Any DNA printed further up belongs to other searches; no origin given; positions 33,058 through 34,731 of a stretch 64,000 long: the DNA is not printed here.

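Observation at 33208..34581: HydG-type radical-SAM maturase encoded without hydE/hydF/hydA neighbours, next to a histone-like gene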

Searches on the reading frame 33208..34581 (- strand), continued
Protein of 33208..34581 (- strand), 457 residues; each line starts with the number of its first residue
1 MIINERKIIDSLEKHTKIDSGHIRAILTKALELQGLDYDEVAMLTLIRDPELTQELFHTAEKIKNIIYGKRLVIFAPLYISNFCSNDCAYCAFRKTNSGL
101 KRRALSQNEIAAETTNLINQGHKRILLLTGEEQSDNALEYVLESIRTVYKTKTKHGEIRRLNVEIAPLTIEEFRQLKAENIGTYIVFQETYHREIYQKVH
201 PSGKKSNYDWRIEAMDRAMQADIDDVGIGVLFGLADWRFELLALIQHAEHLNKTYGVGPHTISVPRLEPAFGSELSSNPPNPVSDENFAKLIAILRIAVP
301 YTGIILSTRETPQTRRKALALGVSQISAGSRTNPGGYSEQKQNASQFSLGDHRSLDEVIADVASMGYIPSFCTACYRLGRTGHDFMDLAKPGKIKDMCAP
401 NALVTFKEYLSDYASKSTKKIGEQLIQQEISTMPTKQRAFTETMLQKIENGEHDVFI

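Call 19: search_protein_families(library=ncbifam, proteins=[L002:5999-7045:+, L002:4751-5995:+, L024:8655-9980:+, L024:4855-6798:+, L024:3662-4843:+, L003:2461-3756:+], max_evalue=1e-10)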
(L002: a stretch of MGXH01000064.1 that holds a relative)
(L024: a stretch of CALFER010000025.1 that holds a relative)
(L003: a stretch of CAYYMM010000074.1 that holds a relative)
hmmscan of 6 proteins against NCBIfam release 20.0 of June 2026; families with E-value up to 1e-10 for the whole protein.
L002:5999-7045:+ (348 aa): 8 families
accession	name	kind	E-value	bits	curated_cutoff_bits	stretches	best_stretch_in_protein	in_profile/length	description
TIGR03956.1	rSAM_HydE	equivalog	6.3e-92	308.4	254.6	1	9-344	19-338/340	[FeFe] hydrogenase H-cluster radical SAM maturase HydE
TIGR03910.1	pyrrolys_PylB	equivalog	3.6e-32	111.6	348.2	1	3-300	20-301/347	methylornithine synthase PylB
TIGR00433.2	bioB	equivalog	2.2e-22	79.7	225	1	13-295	14-281/307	biotin synthase BioB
TIGR03957.1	rSAM_HmdB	equivalog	1.8e-17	63.5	320.9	1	3-276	3-262/317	5,10-methenyltetrahydromethanopterin hydrogenase cofactor biosynthesis protein HmdB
TIGR02351.2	thiH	equivalog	1.5e-14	53.8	380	1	12-160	46-194/364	2-iminoacetate synthase ThiH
TIGR03551.1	F420_cofH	equivalog_domain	4.3e-13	48.8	374.1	1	14-116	13-117/345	5-amino-6-(D-ribitylamino)uracil--L-tyrosine 4-hydroxyphenyl transferase CofH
TIGR03955.1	rSAM_HydG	equivalog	6.9e-13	47.8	312.15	1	10-223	56-274/470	[FeFe] hydrogenase H-cluster radical SAM maturase HydG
NF006687.0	PRK09234.1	equivalog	2.4e-12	45.8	1018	1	7-116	498-609/849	bifunctional FO biosynthesis protein CofGH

L002:4751-5995:+ (414 aa): 10 families
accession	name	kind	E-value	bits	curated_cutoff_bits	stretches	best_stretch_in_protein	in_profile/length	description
TIGR03918.1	GTP_HydF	equivalog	3.7e-158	526.5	325.55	1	4-395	1-392/392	[FeFe] hydrogenase H-cluster maturation GTPase HydF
TIGR00450.1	mnmE_trmE_thdF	equivalog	3.1e-24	85.9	252.6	1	11-134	210-333/446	tRNA uridine-5-carboxymethylaminomethyl(34) synthesis GTPase MnmE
TIGR03594.1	GTPase_EngA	equivalog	7.1e-24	84.6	306.7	1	9-141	174-309/432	ribosome biogenesis GTPase Der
NF003661.0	PRK05291.1-3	equivalog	7.5e-23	81.6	380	1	11-173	217-374/448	tRNA uridine-5-carboxymethylaminomethyl(34) synthesis GTPase MnmE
NF000908.1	PRK00089.1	equivalog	3e-21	76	237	1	14-172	7-170/291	GTPase Era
TIGR00231.1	small_GTP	domain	3.6e-20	72.4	42.5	1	12-145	5-137/164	GTP-binding protein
TIGR00436.1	era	equivalog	4.7e-16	58.9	116.25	1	12-144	2-133/270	GTPase Era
NF007071.0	PRK09518.1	equivalog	5.9e-15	54.8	953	1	12-129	446-567/706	bifunctional cytidylate kinase/GTPase Der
NF002828.0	PRK03003.1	equivalog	1.4e-14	53.6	631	1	12-130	215-337/477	ribosome biogenesis GTPase Der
TIGR03156.1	GTP_HflX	equivalog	3.6e-11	42.6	216.75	0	10-167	189-349/351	GTPase HflX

L024:8655-9980:+ (441 aa): 58 families (the best 25 are shown)
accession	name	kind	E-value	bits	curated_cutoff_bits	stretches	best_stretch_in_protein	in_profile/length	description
NF046044.1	PnpS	equivalog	2.4e-41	142.1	400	1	196-423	165-390/390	two-component system histidine kinase PnpS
NF047874.1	MASE3_PAS_HK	subfamily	1.1e-34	120.2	560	1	184-430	384-631/655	MASE3 domain-containing sensor histidine kinase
TIGR02966.1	phoR_proteo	equivalog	1.4e-34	119.6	334.2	1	198-421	111-332/333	phosphate regulon sensor histidine kinase PhoR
TIGR01386.1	cztS_silS_copS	subfamily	2.9e-32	112.2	292.55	1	208-423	248-457/457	heavy metal sensor histidine kinase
NF033092.0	HK_WalK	equivalog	4e-32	111.6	725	1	207-423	378-593/594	cell wall metabolism sensor histidine kinase WalK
TIGR02956.1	TMAO_torS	equivalog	1.8e-31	109.1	676.5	1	194-428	457-686/967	TMAO reductase system sensor histidine kinase/response regulator TorS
NF038297.2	hybrid_HK_HrmK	equivalog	3.8e-31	108.4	725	1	164-424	200-457/607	hybrid histidine kinase/response regulator HrmK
NF008312.0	PRK11100.1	equivalog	2.1e-29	102.7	356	1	206-422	261-472/477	two-component system sensor histidine kinase CreC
NF006800.0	PRK09303.1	equivalog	5.6e-29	101.2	342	1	193-423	143-376/383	histidine kinase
NF012163.2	BaeS_SmeS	equivalog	2.9e-27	95.7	500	1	203-408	242-442/457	sensor histidine kinase efflux regulator BaeS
NF041735.1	hist_kin_RppB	equivalog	9.4e-27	93.9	400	1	208-423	223-438/438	two-component system sensor histidine kinase RppB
NF007793.0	PRK10490.1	equivalog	3.8e-26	91.4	1123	1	203-424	666-882/895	two-component system sensor histidine kinase KdpD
NF033091.0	HK_VanS_ACDEFG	equivalog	5.2e-26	91.4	400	1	197-422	70-292/293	vancomycin resistance histidine kinase VanS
NF008468.0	PRK11360.1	equivalog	8.7e-26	90.4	646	1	203-424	398-608/616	two-component system sensor histidine kinase AtoS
NF008302.0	PRK11091.1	equivalog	1.6e-25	89.5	838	1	195-431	277-512/779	aerobic respiration two-component sensor histidine kinase ArcB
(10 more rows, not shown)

L024:4855-6798:+ (647 aa): 9 families
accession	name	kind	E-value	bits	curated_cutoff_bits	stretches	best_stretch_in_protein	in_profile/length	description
NF040763.1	FeFe_hydrog_A6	exception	4e-239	794.7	765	1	39-641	1-571/571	NADH-dependent [FeFe] hydrogenase, group A6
NF040762.1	Hydr_FeFe_Clost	exception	2e-161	538.5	900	1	40-639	2-572/572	ferredoxin hydrogenase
TIGR02512.1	FeFe_hydrog_A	subfamily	1.7e-139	464.9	405.95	1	176-581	1-374/375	[FeFe] hydrogenase, group A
NF005745.0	PRK07569.1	equivalog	2e-52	178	333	1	40-244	5-209/238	bidirectional hydrogenase complex protein HoxU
TIGR01973.1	NuoG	equivalog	5.3e-45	154.3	470.05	1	41-244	1-200/606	NADH-quinone oxidoreductase subunit NuoG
TIGR04105.1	FeFe_hydrog_B1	subfamily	1.1e-38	133.1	450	1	177-477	138-408/462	monomeric [FeFe] hydrogenase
NF005895.0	PRK07860.1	equivalog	3.1e-33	114.8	802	1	37-244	16-222/811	NADH-quinone oxidoreductase subunit G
NF006305.0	PRK08493.1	equivalog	3.5e-30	104.8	591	1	39-246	2-225/819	NADH-quinone oxidoreductase subunit G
NF009454.0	PRK12814.1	equivalog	1.2e-23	83.4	916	1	38-136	3-101/657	putative NADPH-dependent glutamate synthase small subunit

L024:3662-4843:+ (393 aa): 3 families
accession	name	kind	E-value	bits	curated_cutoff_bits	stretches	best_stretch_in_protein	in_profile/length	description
TIGR01959.1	nuoF_fam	equivalog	5.8e-115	384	558.65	1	24-389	30-407/410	NADH-quinone oxidoreductase subunit NuoF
NF010120.0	PRK13596.1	equivalog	2.6e-94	316.2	389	1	23-391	35-416/433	NADH-quinone oxidoreductase subunit NuoF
NF008436.0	PRK11278.1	equivalog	1e-86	291.6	749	1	22-388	42-422/448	NADH-quinone oxidoreductase subunit NuoF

L003:2461-3756:+ (431 aa): 57 families (the best 25 are shown)
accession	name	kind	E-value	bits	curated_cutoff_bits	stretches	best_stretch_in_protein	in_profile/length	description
NF046044.1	PnpS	equivalog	4.6e-42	144.4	400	1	169-423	139-390/390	two-component system histidine kinase PnpS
TIGR02966.1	phoR_proteo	equivalog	1.1e-35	123.2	334.2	1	191-421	104-332/333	phosphate regulon sensor histidine kinase PhoR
NF047874.1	MASE3_PAS_HK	subfamily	3.2e-34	118.7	560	1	168-429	368-630/655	MASE3 domain-containing sensor histidine kinase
NF033092.0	HK_WalK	equivalog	3.2e-33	115.2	725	1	207-423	378-593/594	cell wall metabolism sensor histidine kinase WalK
TIGR02956.1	TMAO_torS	equivalog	9.7e-33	113.3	676.5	1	192-423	455-681/967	TMAO reductase system sensor histidine kinase/response regulator TorS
TIGR01386.1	cztS_silS_copS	subfamily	2.3e-32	112.6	292.55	1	208-423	248-457/457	heavy metal sensor histidine kinase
NF038297.2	hybrid_HK_HrmK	equivalog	1.3e-30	106.7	725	1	163-424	199-457/607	hybrid histidine kinase/response regulator HrmK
NF008312.0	PRK11100.1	equivalog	1.9e-30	106.1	356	1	205-422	260-472/477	two-component system sensor histidine kinase CreC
NF006800.0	PRK09303.1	equivalog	1.8e-29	102.9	342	1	192-423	142-376/383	histidine kinase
NF012163.2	BaeS_SmeS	equivalog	1.3e-27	96.8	500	1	203-408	242-442/457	sensor histidine kinase efflux regulator BaeS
NF007793.0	PRK10490.1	equivalog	1.9e-27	95.7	1123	1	203-425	666-883/895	two-component system sensor histidine kinase KdpD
NF041735.1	hist_kin_RppB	equivalog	5.7e-27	94.6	400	1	183-423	207-438/438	two-component system sensor histidine kinase RppB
NF007007.0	PRK09470.1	equivalog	1.4e-26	93.5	486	1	203-423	247-458/463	envelope stress sensor histidine kinase CpxA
NF011874.0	PRK15347.1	equivalog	1.5e-26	92.7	852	1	182-423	381-613/921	two component system sensor kinase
NF033091.0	HK_VanS_ACDEFG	equivalog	3.7e-26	91.9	400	1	194-422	67-292/293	vancomycin resistance histidine kinase VanS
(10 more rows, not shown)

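Call 21: find_encoding_contigs(protein=P0002, flank=10000, max_places=3)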
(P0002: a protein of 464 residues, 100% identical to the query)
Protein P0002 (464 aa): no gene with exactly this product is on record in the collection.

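Call 22: find_encoding_contigs(protein=P0012, flank=10000, max_places=2)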
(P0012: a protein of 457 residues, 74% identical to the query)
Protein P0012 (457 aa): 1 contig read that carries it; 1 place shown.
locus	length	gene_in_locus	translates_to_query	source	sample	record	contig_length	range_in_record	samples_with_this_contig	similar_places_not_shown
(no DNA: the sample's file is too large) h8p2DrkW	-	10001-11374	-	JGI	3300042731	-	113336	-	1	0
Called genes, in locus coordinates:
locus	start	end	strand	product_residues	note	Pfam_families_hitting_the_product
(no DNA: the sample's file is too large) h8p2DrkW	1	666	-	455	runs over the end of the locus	-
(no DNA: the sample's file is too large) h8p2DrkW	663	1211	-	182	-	PF13238:AAA_18 (weak), PF01202:SKI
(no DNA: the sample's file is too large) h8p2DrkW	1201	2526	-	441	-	PF07660:STN (weak), PF03958:Secretin_N, PF00263:Secretin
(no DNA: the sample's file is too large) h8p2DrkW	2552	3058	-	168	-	PF04351:PilP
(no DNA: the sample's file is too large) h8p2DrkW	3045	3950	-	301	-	PF11104:PilM_2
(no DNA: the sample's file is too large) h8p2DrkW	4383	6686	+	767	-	PF00912:Transgly, PF17092:PCB_OB, PF00905:Transpeptidase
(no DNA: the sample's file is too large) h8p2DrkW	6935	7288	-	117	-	PF13744:HTH_37, PF01381:HTH_3 (weak)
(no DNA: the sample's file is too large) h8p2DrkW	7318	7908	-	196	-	PF01812:5-FTHF_cyc-lig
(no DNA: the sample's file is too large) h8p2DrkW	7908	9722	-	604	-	PF02518:HATPase_c, PF00204:DNA_gyraseB, PF01751:Toprim, PF00986:DNA_gyraseB_C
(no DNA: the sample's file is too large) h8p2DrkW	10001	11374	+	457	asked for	PF04055:Radical_SAM, PF06968:BATS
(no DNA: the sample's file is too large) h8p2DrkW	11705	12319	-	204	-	PF00293:NUDIX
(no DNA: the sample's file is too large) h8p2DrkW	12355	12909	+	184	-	PF11006:DUF2845 (faint)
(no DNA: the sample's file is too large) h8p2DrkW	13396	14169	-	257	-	PF00037:Fer4 (weak), PF12797:Fer4_2 (faint), PF12837:Fer4_6 (faint), PF13237:Fer4_10 (weak), PF14697:Fer4_21, PF12838:Fer4_7 (weak), PF13187:Fer4_9 (weak), PF13484:Fer4_16 (faint)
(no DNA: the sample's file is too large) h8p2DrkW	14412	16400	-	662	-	-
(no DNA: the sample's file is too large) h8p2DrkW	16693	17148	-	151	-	PF04186:FxsA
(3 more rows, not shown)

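Call 23: find_encoding_contigs(protein=P0007, flank=10000, max_places=2)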
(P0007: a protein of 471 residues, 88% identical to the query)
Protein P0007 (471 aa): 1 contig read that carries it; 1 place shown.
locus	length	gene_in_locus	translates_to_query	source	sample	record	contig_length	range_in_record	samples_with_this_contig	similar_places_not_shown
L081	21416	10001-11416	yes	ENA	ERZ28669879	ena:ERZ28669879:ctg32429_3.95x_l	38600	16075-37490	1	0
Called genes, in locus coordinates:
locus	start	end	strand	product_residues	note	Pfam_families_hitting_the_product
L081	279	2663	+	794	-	PF00912:Transgly, PF17092:PCB_OB, PF00905:Transpeptidase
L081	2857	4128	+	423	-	PF25390:WD40_RLD, PF00415:RCC1, PF13540:RCC1_2, PF00415:RCC1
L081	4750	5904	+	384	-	PF13173:AAA_14, PF13635:DUF4143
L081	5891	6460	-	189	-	PF01812:5-FTHF_cyc-lig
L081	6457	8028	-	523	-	-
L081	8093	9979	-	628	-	PF02518:HATPase_c, PF00204:DNA_gyraseB, PF01751:Toprim, PF00986:DNA_gyraseB_C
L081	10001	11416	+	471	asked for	PF04055:Radical_SAM, PF06968:BATS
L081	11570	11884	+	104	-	-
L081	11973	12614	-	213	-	PF00293:NUDIX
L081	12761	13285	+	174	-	PF11006:DUF2845 (faint)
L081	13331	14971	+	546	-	PF00474:SSF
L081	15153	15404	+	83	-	-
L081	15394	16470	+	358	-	PF01087:GalP_UDP_transf, PF01230:HIT (faint), PF02744:GalP_UDP_tr_C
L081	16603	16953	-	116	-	-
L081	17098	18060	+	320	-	PF10509:GalKase_gal_bdg, PF00288:GHMP_kinases_N, PF08544:GHMP_kinases_C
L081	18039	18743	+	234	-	PF00204:DNA_gyraseB, PF01751:Toprim (weak)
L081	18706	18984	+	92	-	-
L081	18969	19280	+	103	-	PF25390:WD40_RLD (weak)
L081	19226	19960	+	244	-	PF25390:WD40_RLD, PF00415:RCC1, PF13540:RCC1_2, PF00415:RCC1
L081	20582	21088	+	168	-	PF13173:AAA_14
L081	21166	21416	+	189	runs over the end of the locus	PF13635:DUF4143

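Call 24: find_encoding_contigs(protein=P0015, flank=10000, max_places=2)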
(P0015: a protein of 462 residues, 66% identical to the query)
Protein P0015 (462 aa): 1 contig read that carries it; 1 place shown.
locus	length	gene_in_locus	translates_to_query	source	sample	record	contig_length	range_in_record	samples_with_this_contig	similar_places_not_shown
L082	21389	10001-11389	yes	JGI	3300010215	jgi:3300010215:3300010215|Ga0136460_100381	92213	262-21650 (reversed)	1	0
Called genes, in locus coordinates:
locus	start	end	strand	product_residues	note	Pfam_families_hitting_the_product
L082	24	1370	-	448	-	PF00289:Biotin_carb_N, PF02222:ATP-grasp, PF02786:CPSase_L_D2, PF07478:Dala_Dala_lig_C, PF02785:Biotin_carb_C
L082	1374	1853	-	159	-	PF00364:Biotin_lipoyl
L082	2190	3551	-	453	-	-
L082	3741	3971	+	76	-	-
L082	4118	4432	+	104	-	PF00196:GerE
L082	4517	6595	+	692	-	PF17191:RecG_wedge, PF01336:tRNA_anti-codon (weak), PF00176:SNF2-rel_dom (weak), PF00270:DEAD, PF04851:ResIII, PF00271:Helicase_C, PF22590:Cas3-like_C_2 (weak), PF19833:RecG_dom3_C, +1 more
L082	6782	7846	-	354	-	PF04632:FUSC, PF06081:ArAE_1, PF11744:ALMT, PF13515:FUSC_2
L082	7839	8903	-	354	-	PF13515:FUSC_2 (weak)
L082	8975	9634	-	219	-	PF03767:Acid_phosphat_B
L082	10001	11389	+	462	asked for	PF04055:Radical_SAM, PF06968:BATS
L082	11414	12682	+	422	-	PF01926:MMR_HSR1, PF02421:FeoB_N, PF18128:HydF_dimer, PF18133:HydF_tetramer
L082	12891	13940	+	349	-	PF04055:Radical_SAM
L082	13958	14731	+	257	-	PF03309:Pan_kinase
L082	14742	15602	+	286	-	PF01497:Peripla_BP_2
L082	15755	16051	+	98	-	-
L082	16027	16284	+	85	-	PF01035:DNA_binding_1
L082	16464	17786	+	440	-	PF13173:AAA_14, PF13635:DUF4143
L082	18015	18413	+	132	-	PF01250:Ribosomal_S6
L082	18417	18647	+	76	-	PF01084:Ribosomal_S18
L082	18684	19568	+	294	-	-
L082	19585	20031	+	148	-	PF01281:Ribosomal_L9_N, PF03948:Ribosomal_L9_C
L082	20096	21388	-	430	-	-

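Call 28: find_homologous_proteins(query=A1, max_evalue=1e-20)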
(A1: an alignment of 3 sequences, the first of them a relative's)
Query A1 (3 sequences) (414 aa, profile of the alignment): 7999 proteins with E <= 1e-20 among 8000 candidates; the best 120 are listed.
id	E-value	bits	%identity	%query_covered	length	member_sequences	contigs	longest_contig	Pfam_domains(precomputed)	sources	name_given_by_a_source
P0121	1.5e-262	889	100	100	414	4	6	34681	PF18128.8,PF01926.30,PF00350.30,PF02421.25,PF18133.8,PF03193.23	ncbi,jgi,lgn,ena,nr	ncbi:MAG: [FeFe] hydrogenase H-cluster maturation GTPase HydF [Gammaproteobacteria bacterium GWE2_42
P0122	2.5e-261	885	84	99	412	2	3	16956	PF18128.8,PF01926.30,PF00350.30,PF02421.25,PF18133.8,PF03193.23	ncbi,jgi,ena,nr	ncbi:MAG: [FeFe] hydrogenase H-cluster maturation GTPase HydF [Gammaproteobacteria bacterium GWF2_41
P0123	2.8e-256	868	70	98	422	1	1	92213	PF18128.8,PF01926.30,PF02421.25,PF18133.8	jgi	-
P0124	7.0e-230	781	73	97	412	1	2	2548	PF18128.8,PF01926.30,PF02421.25,PF18133.8,PF03193.23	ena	-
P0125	1.9e-220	750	74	97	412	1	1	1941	PF18128.8,PF01926.30,PF02421.25,PF18133.8,PF03193.23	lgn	-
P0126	8.1e-215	732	69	98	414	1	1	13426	PF18128.8,PF01926.30,PF00350.30,PF02421.25,PF18133.8,PF03193.23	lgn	-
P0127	7.4e-209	712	66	98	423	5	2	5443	PF18128.8,PF01926.30,PF02421.25,PF18133.8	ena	-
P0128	6.1e-207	706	67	96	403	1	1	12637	PF18128.8,PF01926.30,PF00350.30,PF02421.25,PF18133.8,PF03193.23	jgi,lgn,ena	-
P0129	6.9e-207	705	67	98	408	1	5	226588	PF18128.8,PF01926.30,PF18133.8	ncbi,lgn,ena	-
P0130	7.5e-207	705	64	99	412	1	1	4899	PF18128.8,PF01926.30,PF02421.25,PF18133.8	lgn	-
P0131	5.4e-205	699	66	98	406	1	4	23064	PF18128.8,PF01926.30,PF02421.25,PF18133.8,PF03193.23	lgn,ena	-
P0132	4.9e-202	689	64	98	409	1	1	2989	PF18128.8,PF01926.30,PF00350.30,PF02421.25,PF18133.8,PF03193.23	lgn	-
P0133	6.3e-202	689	64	100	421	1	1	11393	PF18128.8,PF01926.30,PF18133.8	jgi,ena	-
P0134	8.9e-202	689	62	100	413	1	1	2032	PF18128.8,PF01926.30,PF02421.25,PF18133.8,PF03193.23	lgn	-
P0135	1.4e-201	688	63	99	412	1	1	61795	PF18128.8,PF01926.30,PF02421.25,PF18133.8,PF03193.23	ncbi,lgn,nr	ncbi:[FeFe] hydrogenase H-cluster maturation GTPase HydF [Candidatus Poribacteria bacterium]|nr:[FeF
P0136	1.5e-201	688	61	100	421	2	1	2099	PF18128.8,PF01926.30,PF02421.25,PF18133.8,PF03193.23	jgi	-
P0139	3.5e-200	683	65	99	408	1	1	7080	PF18128.8,PF01926.30,PF02421.25,PF18133.8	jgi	jgi:[FeFe] hydrogenase H-cluster maturation GTPase HydF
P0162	3.8e-197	673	62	100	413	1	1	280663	PF18128.8,PF01926.30,PF18133.8,PF03193.23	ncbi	-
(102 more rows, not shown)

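Call 32: find_homologous_proteins(query=A2, max_evalue=1e-20)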
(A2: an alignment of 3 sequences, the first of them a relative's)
Query A2 (3 sequences) (348 aa, profile of the alignment): 7997 proteins with E <= 1e-20 among 8000 candidates; the best 120 are listed.
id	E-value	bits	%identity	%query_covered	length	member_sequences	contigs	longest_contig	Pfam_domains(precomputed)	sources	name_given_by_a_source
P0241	2.1e-214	729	96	100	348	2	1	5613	PF04055.28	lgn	-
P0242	3.3e-212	722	71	100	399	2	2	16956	PF04055.28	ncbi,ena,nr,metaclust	ncbi:MAG: hypothetical protein A2103_00320 [Gammaproteobacteria bacterium GWF2_41_13]|nr:MAG: hypoth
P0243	8.5e-207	704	62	99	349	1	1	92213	PF04055.28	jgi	-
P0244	3.8e-167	574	64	100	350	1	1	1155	PF04055.28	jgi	jgi:biotin synthase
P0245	3.6e-166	571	63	99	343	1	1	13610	PF04055.28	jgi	jgi:biotin synthase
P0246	1.6e-164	565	61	100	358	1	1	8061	PF04055.28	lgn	-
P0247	3.9e-164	564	61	99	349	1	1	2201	PF04055.28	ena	-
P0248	5.9e-164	564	61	99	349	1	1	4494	PF04055.28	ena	-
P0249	2.3e-163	562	61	100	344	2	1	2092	PF04055.28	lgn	-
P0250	2.6e-163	561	59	100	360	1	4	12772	PF04055.28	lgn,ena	-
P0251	5.1e-163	560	65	95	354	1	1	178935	PF04055.28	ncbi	-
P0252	1.5e-162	559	61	99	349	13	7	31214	PF04055.28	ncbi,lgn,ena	-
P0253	2.0e-162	559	63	97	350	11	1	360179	PF04055.28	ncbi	ncbi:[FeFe] hydrogenase H-cluster radical SAM maturase HydE [Anaerohalosphaeraceae bacterium U12dext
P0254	2.5e-162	558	62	99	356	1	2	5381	PF04055.28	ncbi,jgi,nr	ncbi:MAG TPA: [FeFe] hydrogenase H-cluster radical SAM maturase HydE [bacterium]|nr:[FeFe] hydrogena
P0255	3.5e-162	558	59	97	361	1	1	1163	PF04055.28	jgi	jgi:biotin synthase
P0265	2.3e-161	555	63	99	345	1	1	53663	PF04055.28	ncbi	-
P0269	3.5e-161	554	62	100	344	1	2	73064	PF04055.28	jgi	jgi:biotin synthase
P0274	1.1e-160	553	60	100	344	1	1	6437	PF04055.28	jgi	-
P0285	8.8e-160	550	59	99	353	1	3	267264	PF04055.28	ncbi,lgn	-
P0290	1.4e-159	549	61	99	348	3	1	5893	PF04055.28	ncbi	-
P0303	3.3e-159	548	62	98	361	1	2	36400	PF04055.28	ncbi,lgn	-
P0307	4.2e-159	548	60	99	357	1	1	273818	PF04055.28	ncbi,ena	-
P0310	4.9e-159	547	61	100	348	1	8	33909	PF04055.28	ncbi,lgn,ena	-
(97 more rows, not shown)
